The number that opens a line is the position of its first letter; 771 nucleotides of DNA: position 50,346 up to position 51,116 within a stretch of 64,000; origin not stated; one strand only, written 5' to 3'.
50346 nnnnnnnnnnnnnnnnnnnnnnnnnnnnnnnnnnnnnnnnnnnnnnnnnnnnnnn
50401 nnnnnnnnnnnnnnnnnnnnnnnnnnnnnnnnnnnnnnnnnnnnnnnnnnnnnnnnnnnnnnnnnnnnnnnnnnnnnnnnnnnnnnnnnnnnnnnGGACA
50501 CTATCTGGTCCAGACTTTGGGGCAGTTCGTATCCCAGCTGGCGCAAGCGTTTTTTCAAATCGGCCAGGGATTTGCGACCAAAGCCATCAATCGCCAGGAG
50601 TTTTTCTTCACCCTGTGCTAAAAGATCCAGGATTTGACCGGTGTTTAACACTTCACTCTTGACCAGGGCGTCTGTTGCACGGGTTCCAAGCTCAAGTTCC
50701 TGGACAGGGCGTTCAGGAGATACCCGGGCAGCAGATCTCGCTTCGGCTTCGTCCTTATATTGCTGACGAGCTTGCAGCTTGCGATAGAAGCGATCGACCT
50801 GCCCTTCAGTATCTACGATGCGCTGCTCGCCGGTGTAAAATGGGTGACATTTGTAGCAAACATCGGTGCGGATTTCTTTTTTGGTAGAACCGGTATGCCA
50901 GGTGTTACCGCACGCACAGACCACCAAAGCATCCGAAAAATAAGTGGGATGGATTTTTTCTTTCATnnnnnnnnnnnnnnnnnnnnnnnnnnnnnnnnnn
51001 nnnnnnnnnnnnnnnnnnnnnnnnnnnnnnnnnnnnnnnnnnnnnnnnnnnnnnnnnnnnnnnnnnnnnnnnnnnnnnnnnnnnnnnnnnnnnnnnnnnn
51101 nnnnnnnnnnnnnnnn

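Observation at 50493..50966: Ribosomal protein L31 fused to an RNA polymerase alpha-CTD-like domain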

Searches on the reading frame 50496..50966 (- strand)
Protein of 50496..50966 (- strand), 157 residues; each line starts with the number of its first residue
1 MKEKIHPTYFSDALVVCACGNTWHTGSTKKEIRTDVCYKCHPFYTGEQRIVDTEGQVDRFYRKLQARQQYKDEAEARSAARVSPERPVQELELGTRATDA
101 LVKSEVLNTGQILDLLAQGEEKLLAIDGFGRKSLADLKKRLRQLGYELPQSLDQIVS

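Call 3: search_protein_families(library=pfam, proteins=[window:50496-50966:-], max_evalue=10)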
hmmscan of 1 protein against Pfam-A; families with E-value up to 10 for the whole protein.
window:50496-50966:- (157 aa): 4 families
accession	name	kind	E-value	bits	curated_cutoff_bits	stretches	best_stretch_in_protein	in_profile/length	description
PF01197.23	Ribosomal_L31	-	2.9e-27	95.1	27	1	1-64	1-64/65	Ribosomal protein L31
PF03118.21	RNA_pol_A_CTD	-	5.6e-09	36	23.8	1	83-142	10-66/67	Bacterial RNA polymerase, alpha chain C terminal domain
PF11238.13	DUF3039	-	0.028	14.6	22.7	1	2-44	13-53/56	Protein of unknown function (DUF3039)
PF14520.12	HHH_5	-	0.068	14.1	27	1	108-142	20-56/57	Helix-hairpin-helix domain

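Call 4: search_protein_families(library=ncbifam, proteins=[window:50496-50966:-], max_evalue=10)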
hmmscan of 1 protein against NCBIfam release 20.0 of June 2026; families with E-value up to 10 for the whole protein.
window:50496-50966:- (157 aa): 13 families
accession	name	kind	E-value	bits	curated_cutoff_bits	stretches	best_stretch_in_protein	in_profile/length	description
NF000612.0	PRK00019.1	equivalog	2.2e-27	94.5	70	1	1-69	1-70/72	50S ribosomal protein L31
TIGR00105.1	L31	equivalog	7.7e-24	83.6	38.35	1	1-65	1-66/68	50S ribosomal protein L31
NF001809.0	PRK00528.1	equivalog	3.4e-17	62.3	70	1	1-66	1-70/75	50S ribosomal protein L31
NF002462.1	PRK01678.1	exception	2.3e-12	46.9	86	1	22-64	36-78/80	type B 50S ribosomal protein L31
NF003519.0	PRK05182.2-5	equivalog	8.8e-11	41.3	277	1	64-151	233-317/320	DNA-directed RNA polymerase subunit alpha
TIGR02027.1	rpoA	equivalog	2e-10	40.4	227.8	1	66-150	216-297/298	DNA-directed RNA polymerase subunit alpha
NF003513.0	PRK05182.1-2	equivalog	2.2e-09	36.7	302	1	67-153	237-320/338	DNA-directed RNA polymerase subunit alpha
NF003514.0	PRK05182.1-4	equivalog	3.5e-08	32.4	434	1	82-152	245-312/338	DNA-directed RNA polymerase subunit alpha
NF003517.0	PRK05182.2-3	equivalog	8.8e-07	28.2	356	1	81-152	254-322/344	DNA-directed RNA polymerase subunit alpha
NF003516.0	PRK05182.2-2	equivalog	4.7e-06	26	353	1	64-151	224-310/315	DNA-directed RNA polymerase subunit alpha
NF033442.0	BREX_PglW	equivalog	4.8e-05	21.2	990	1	66-150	778-859/1391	BREX system serine/threonine kinase PglW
NF003518.0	PRK05182.2-4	equivalog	0.00013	21.3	523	1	73-148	237-308/312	DNA-directed RNA polymerase subunit alpha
NF003515.0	PRK05182.2-1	equivalog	0.00019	20.9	406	1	85-149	250-311/314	DNA-directed RNA polymerase subunit alpha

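Call 5: find_homologous_proteins(query=window:50496-50966:-)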
Query window:50496-50966:- (157 aa): 7944 proteins with E <= 0.001 among 8000 candidates; the best 120 are listed.
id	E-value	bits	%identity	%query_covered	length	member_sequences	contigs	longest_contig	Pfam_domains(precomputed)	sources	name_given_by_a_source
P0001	5.3e-99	346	100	100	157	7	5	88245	PF01197.24,PF03118.22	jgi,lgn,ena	jgi:large subunit ribosomal protein L31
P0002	5.1e-96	336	98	100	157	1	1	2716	PF01197.24,PF03118.22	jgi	jgi:large subunit ribosomal protein L31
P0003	2.5e-95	334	96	100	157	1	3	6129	PF01197.24,PF03118.22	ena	-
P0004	3.5e-95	334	96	100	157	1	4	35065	PF01197.24,PF03118.22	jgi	jgi:large subunit ribosomal protein L31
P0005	2.4e-94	331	95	100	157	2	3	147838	PF01197.24,PF03118.22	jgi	jgi:large subunit ribosomal protein L31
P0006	8.4e-93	326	93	100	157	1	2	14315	PF01197.24,PF03118.22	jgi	jgi:large subunit ribosomal protein L31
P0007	2.3e-92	325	93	100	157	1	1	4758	PF01197.24,PF03118.22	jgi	jgi:large subunit ribosomal protein L31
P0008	1.5e-91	322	92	100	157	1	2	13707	PF01197.24,PF03118.22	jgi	jgi:large subunit ribosomal protein L31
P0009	2.1e-91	321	91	100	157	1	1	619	PF01197.24,PF03118.22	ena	-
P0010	3.7e-88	311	89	100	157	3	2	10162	PF01197.24,PF03118.22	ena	-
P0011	4.9e-88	311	88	100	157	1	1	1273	PF01197.24,PF03118.22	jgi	jgi:large subunit ribosomal protein L31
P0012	5.4e-88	310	89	100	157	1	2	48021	PF01197.24,PF03118.22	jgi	jgi:large subunit ribosomal protein L31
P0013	1.1e-87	309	88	100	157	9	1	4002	PF01197.24,PF03118.22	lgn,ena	-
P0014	1.3e-86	306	89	100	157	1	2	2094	PF01197.24,PF03118.22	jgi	-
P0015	2.2e-86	305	86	100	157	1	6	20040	PF01197.24,PF03118.22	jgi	jgi:large subunit ribosomal protein L31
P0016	8.5e-86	303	86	100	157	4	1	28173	PF01197.24,PF03118.22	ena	-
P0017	1.3e-85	303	85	100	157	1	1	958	PF01197.24,PF03118.22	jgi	jgi:large subunit ribosomal protein L31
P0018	2.2e-85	302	86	100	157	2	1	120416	PF01197.24,PF03118.22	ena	-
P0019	2.3e-83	295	84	100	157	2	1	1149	PF01197.24,PF03118.22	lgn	-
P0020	4.3e-78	278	78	99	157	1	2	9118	PF01197.24,PF03118.22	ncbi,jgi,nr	ncbi:MAG: 50S ribosomal protein L31 [Chloroflexota bacterium]|nr:MAG: 50S ribosomal protein L31 [Chl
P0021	5.6e-78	278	77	99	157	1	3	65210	PF01197.24,PF03118.22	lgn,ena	-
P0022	1.3e-77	277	76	99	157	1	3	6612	PF01197.24,PF03118.22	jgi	-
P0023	1.7e-77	276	77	100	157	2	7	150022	PF01197.24,PF03118.22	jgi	jgi:large subunit ribosomal protein L31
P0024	2.0e-77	276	76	99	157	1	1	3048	PF01197.24,PF03118.22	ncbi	-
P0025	5.7e-77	275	77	100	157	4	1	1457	PF01197.24,PF03118.22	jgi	jgi:large subunit ribosomal protein L31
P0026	7.4e-77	274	79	95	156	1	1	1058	PF01197.24,PF03118.22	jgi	jgi:large subunit ribosomal protein L31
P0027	1.2e-76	274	77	99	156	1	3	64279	PF01197.24,PF03118.22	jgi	jgi:large subunit ribosomal protein L31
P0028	1.3e-76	273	75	100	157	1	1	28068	PF01197.24,PF03118.22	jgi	jgi:large subunit ribosomal protein L31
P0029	1.6e-76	273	78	99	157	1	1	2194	PF01197.24,PF03118.22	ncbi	-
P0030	2.7e-76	272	75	100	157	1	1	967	PF01197.24,PF03118.22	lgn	-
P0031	3.8e-76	272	79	95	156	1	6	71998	PF01197.24,PF03118.22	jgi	jgi:large subunit ribosomal protein L31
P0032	4.2e-76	272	76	99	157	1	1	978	PF01197.24,PF03118.22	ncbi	-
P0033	5.4e-76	271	75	100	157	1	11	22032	PF01197.24,PF03118.22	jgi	jgi:large subunit ribosomal protein L31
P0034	5.8e-76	271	75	99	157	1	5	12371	PF01197.24,PF03118.22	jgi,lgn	jgi:large subunit ribosomal protein L31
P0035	1.1e-75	270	76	99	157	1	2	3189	PF01197.24,PF03118.22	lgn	-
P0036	1.2e-75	270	77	99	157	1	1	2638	PF01197.24,PF03118.22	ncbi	-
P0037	1.5e-75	270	75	100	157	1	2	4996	PF01197.24,PF03118.22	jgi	jgi:large subunit ribosomal protein L31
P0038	1.6e-75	270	76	99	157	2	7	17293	PF01197.24,PF03118.22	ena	-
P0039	1.7e-75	270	75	100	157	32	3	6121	PF01197.24,PF03118.22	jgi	jgi:large subunit ribosomal protein L31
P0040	1.8e-75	270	76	99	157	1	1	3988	PF01197.24,PF03118.22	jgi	jgi:large subunit ribosomal protein L31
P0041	1.8e-75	270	75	99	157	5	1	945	PF01197.24,PF03118.22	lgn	-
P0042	2.4e-75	269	75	99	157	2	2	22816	PF01197.24,PF03118.22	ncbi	-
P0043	2.6e-75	269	77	99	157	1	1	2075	PF01197.24,PF03118.22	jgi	jgi:large subunit ribosomal protein L31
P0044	2.6e-75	269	77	96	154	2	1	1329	PF01197.24,PF03118.22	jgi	-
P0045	2.8e-75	269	75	99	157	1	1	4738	PF01197.24,PF03118.22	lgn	-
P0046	3.3e-75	269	74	99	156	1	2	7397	PF01197.24,PF03118.22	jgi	jgi:large subunit ribosomal protein L31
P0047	5.0e-75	268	76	99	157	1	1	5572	PF01197.24,PF03118.22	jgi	jgi:large subunit ribosomal protein L31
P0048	7.2e-75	268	76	99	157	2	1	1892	PF01197.24,PF03118.22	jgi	jgi:large subunit ribosomal protein L31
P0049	7.9e-75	268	74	99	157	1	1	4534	PF01197.24,PF03118.22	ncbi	-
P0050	8.1e-75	268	75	99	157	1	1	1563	PF01197.24,PF03118.22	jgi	jgi:large subunit ribosomal protein L31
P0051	8.7e-75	268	74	99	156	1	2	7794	PF01197.24,PF03118.22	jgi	jgi:large subunit ribosomal protein L31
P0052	1.1e-74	267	79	96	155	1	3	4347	PF01197.24,PF03118.22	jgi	jgi:large subunit ribosomal protein L31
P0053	1.4e-74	267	74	99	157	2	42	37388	PF01197.24,PF03118.22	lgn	-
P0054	1.4e-74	267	76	99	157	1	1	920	PF01197.24,PF03118.22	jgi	jgi:large subunit ribosomal protein L31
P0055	1.5e-74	267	75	99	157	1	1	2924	PF01197.24,PF03118.22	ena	-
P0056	1.5e-74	267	75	99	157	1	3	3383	PF01197.24,PF03118.22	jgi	jgi:large subunit ribosomal protein L31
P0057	2.0e-74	266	75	100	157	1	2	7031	PF01197.24,PF03118.22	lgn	-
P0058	2.4e-74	266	75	100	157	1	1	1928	PF01197.24,PF03118.22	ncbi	-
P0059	2.5e-74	266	74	99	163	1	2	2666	PF01197.24,PF03118.22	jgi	jgi:large subunit ribosomal protein L31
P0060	2.6e-74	266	74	100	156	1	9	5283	PF01197.24,PF03118.22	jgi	jgi:large subunit ribosomal protein L31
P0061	2.6e-74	266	74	99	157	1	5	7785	PF01197.24,PF03118.22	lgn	-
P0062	2.8e-74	266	74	99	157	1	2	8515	PF01197.24,PF03118.22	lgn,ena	-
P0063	2.8e-74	266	75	99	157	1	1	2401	PF01197.24,PF03118.22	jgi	jgi:large subunit ribosomal protein L31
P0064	2.8e-74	266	74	99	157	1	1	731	PF01197.24,PF03118.22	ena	-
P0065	3.0e-74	266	77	99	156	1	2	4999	PF01197.24,PF03118.22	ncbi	-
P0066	3.3e-74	266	74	99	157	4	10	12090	PF01197.24,PF03118.22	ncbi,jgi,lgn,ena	-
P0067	3.6e-74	266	74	99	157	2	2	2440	PF01197.24,PF03118.22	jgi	jgi:large subunit ribosomal protein L31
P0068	3.8e-74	265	76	99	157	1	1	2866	PF01197.24,PF03118.22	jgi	jgi:large subunit ribosomal protein L31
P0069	3.9e-74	265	75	99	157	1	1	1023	PF01197.24,PF03118.22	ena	-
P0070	4.1e-74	265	74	99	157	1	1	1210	PF01197.24,PF03118.22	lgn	-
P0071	4.2e-74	265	73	100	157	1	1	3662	PF01197.24,PF03118.22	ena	-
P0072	4.3e-74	265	74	99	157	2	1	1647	PF01197.24,PF03118.22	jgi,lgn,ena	-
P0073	4.4e-74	265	76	99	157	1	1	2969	PF01197.24,PF03118.22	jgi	-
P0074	5.4e-74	265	74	99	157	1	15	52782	PF01197.24,PF03118.22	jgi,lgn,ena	jgi:large subunit ribosomal protein L31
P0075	6.1e-74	265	74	99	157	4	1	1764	PF01197.24,PF03118.22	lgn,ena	-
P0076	6.9e-74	265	74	99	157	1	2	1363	PF01197.24,PF03118.22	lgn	-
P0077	6.9e-74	265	73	99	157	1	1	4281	PF01197.24,PF03118.22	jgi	jgi:large subunit ribosomal protein L31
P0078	7.0e-74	265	74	99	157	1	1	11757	PF01197.24,PF03118.22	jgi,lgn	-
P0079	7.6e-74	264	73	99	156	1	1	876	PF01197.24,PF03118.22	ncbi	-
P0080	7.7e-74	264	73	100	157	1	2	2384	PF01197.24,PF03118.22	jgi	jgi:large subunit ribosomal protein L31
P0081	7.9e-74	264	73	99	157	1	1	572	PF01197.24,PF03118.22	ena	-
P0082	7.9e-74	264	74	99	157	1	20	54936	PF01197.24,PF03118.22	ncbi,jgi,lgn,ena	-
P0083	8.0e-74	264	77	99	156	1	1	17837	PF01197.24,PF03118.22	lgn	-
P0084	8.0e-74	264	74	99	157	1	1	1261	PF01197.24,PF03118.22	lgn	-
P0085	8.3e-74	264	75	99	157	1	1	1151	PF01197.24,PF03118.22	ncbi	-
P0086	9.8e-74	264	74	99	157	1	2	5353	PF01197.24,PF03118.22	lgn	-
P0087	9.9e-74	264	74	99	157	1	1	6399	PF01197.24,PF03118.22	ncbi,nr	ncbi:MAG: 50S ribosomal protein L31 [Chloroflexi bacterium]|nr:50S ribosomal protein L31 [Chloroflex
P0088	1.0e-73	264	74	99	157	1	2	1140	PF01197.24,PF03118.22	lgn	-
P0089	1.1e-73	264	72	99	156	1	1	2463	PF01197.24,PF03118.22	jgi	jgi:large subunit ribosomal protein L31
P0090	1.1e-73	264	74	99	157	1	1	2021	PF01197.24,PF03118.22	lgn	-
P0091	1.1e-73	264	72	99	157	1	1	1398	PF01197.24,PF03118.22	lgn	-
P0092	1.3e-73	264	74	99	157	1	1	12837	PF01197.24,PF03118.22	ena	-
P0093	1.3e-73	264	75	99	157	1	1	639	PF01197.24,PF03118.22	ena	-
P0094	1.4e-73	264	73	100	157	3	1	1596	PF01197.24,PF03118.22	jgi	jgi:large subunit ribosomal protein L31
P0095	1.4e-73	264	75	99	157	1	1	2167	PF01197.24,PF03118.22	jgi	jgi:large subunit ribosomal protein L31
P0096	1.4e-73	264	74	100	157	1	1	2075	PF01197.24,PF03118.22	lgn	-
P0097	1.4e-73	264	74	99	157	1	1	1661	PF01197.24,PF03118.22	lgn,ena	-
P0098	1.4e-73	264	74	99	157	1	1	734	PF01197.24,PF03118.22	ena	-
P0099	1.4e-73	264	74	99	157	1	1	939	PF01197.24,PF03118.22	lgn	-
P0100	1.5e-73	264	72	99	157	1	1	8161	PF01197.24,PF03118.22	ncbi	-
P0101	1.5e-73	264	76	99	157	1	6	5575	PF01197.24,PF03118.22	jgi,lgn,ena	jgi:large subunit ribosomal protein L31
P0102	1.5e-73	263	74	99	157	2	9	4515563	PF01197.24,PF03118.22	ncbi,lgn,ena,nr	ncbi:MAG: 50S ribosomal protein L31 [Chloroflexota bacterium]|nr:MAG: 50S ribosomal protein L31 [Chl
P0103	1.6e-73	263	74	99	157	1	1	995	PF01197.24,PF03118.22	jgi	jgi:large subunit ribosomal protein L31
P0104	1.7e-73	263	73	99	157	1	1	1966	PF01197.24,PF03118.22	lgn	-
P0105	1.8e-73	263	74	99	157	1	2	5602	PF01197.24,PF03118.22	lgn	-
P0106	1.9e-73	263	74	99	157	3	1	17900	PF01197.24,PF03118.22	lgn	-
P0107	1.9e-73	263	73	99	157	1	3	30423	PF01197.24,PF03118.22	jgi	jgi:large subunit ribosomal protein L31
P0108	1.9e-73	263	74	99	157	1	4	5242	PF01197.24,PF03118.22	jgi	jgi:large subunit ribosomal protein L31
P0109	1.9e-73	263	75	99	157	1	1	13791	PF01197.24,PF03118.22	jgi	jgi:large subunit ribosomal protein L31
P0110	2.0e-73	263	74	99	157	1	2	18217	PF01197.24,PF03118.22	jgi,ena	-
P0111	2.0e-73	263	73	99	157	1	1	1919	PF01197.24,PF03118.22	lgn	-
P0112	2.0e-73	263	74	99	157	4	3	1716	PF01197.24,PF03118.22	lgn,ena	-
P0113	2.0e-73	263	76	99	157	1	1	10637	PF01197.24,PF03118.22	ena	-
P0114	2.0e-73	263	74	99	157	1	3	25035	PF01197.24,PF03118.22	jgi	jgi:large subunit ribosomal protein L31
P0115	2.0e-73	263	74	99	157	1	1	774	PF01197.24,PF03118.22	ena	-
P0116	2.0e-73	263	75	99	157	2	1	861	PF01197.24,PF03118.22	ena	-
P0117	2.1e-73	263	75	99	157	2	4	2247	PF01197.24,PF03118.22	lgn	-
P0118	2.6e-73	263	74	99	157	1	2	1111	PF01197.24,PF03118.22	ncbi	-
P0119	2.7e-73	263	72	99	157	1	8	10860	PF01197.24,PF03118.22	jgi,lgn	jgi:large subunit ribosomal protein L31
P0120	2.7e-73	263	74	99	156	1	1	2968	PF01197.24,PF03118.22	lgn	-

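Call 10: find_related_loci(query=window:50496-50966:-, collection=genome_contigs, flank=6000)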
Query window:50496-50966:- (157 aa) in genome_contigs; peptide patterns used: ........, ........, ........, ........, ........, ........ (x = any residue, [..] = any of these).
521 stretches matched a pattern; 264 encode a relative of the query (tblastn E <= 1e-3); the best 80 are kept; 80 distinct loci.
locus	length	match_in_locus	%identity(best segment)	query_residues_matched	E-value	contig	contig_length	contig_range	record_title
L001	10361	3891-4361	85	1-157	2e-91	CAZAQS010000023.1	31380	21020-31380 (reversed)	MAG TPA_asm: uncultured Anaerolineaceae bacterium isolate SRP217488_co1_79 genome assembly, contig: NODE_673_length_3138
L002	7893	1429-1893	72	1-155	1e-78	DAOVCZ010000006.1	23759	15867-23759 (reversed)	MAG TPA_asm: Chloroflexota bacterium isolate CSMAG_1044 CSMAG_1044_k141_2535844_length_23759_cov_9.5620, whole genome sh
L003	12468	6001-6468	71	1-156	3e-77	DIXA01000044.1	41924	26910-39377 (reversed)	MAG TPA_asm: Anaerolineales bacterium UBA6092 UBA6092_contig_3787, whole genome shotgun sequence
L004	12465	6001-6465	72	1-155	3e-77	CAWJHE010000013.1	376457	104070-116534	MAG: uncultured Chloroflexia bacterium isolate MFD04716.bin.2.168 genome assembly, contig: contig_45225, whole genome sh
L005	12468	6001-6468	67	1-156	2e-71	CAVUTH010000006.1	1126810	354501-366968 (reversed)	MAG: uncultured Chloroflexia bacterium isolate MFD03899.bin.2.126 genome assembly, contig: contig_29092, whole genome sh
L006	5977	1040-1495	69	1-152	4e-71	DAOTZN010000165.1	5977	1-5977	MAG TPA_asm: Anaerolineales bacterium isolate H54_522 k91_1368916, whole genome shotgun sequence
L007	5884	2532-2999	67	1-156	1e-69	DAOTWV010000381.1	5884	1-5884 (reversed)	MAG TPA_asm: Anaerolineales bacterium isolate H16_173 k91_1174390, whole genome shotgun sequence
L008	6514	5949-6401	68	1-151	7e-70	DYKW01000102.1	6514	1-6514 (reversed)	MAG TPA_asm: Anaerolinea thermophila isolate SulCav_AS07-7_54_483 SulCav_AS07_7_10948_length_6514_cov_225_280384, whole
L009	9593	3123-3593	64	1-156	6e-69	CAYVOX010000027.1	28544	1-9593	MAG TPA_asm: uncultured Anaerolineaceae bacterium isolate binchicken_co22_236 genome assembly, contig: NODE_1752_length_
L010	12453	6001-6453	66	1-151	2e-68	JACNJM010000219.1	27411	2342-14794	MAG: Anaerolineae bacterium isolate NIOZ-UU35 NIOZ-UU_NODE_1988_length_27411_cov_14.2805, whole genome shotgun sequence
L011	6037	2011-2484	64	1-157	2e-68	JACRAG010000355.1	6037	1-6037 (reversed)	MAG: Anaerolineae bacterium isolate NC_groundwater_1587_Pr3_B-0.1um_58_7 SR-2_scaffold_141_2433005, whole genome shotgun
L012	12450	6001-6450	65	1-150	1e-67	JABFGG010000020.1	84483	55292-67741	MAG: Chloroflexota bacterium isolate CFX15 c_000000000020, whole genome shotgun sequence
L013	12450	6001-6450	62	1-149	2e-65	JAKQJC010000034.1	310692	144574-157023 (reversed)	MAG: Chloroflexota bacterium isolate USDV_maxbin.034 k141_1899126, whole genome shotgun sequence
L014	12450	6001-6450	63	1-150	1e-64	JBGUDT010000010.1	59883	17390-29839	MAG: Anaerolineales bacterium isolate 11D-03 NODE_10_length_59883_cov_6.755844, whole genome shotgun sequence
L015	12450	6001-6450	61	1-149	7e-64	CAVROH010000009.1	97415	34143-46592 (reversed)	MAG: uncultured Chloroflexia bacterium isolate MFD03804.bin.2.148 genome assembly, contig: contig_40832, whole genome sh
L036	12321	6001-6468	58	1-153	1e-54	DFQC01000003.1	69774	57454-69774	MAG TPA_asm: Anaerolineales bacterium UBA3499 UBA3499_contig_45, whole genome shotgun sequence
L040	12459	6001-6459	52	1-152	9e-51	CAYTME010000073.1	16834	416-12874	MAG TPA_asm: uncultured Pleurocapsa sp. isolate SRP290908_co1_44 genome assembly, contig: NODE_4609_length_16834_cov_5.5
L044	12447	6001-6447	52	1-148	5e-49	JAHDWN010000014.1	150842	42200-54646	MAG: Anaerolineae bacterium isolate CHL11 NODE_343_length_150842_cov_7.199228, whole genome shotgun sequence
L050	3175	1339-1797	48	1-149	2e-42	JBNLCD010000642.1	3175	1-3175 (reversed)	MAG: Anaerolineae bacterium isolate C2.bin.11.strict NODE_642_length_3175_cov_2.719174, whole genome shotgun sequence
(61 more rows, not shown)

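Call 31: predict_structure(alignment_id=A1)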
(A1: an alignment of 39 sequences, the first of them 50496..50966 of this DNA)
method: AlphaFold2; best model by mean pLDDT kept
length: 157 residues; sequences in the alignment: 39
mean_pLDDT: 71.3   pTM: 0.45
mean pLDDT of the five models: 71.3, 71.2, 69.5, 68.8, 68.7
residues with pLDDT >= 90: 1; 70-90: 98; 50-70: 34; < 50: 24
segments of 3 or more residues with pLDDT < 50: 1-9, 47-57, 154-157
pLDDT, mean of each block of 10 residues (from residue 1): 37 73 71 69 53 47 73 73 80 85 88 86 83 88 81 47
secondary structure, 60 per line:
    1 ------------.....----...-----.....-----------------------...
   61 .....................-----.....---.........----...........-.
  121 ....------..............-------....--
elements in order: E13-17 E22-24 E30-34 H58-81 H88-91 H95-103 H109-118 H120-124 H131-144 H152-155
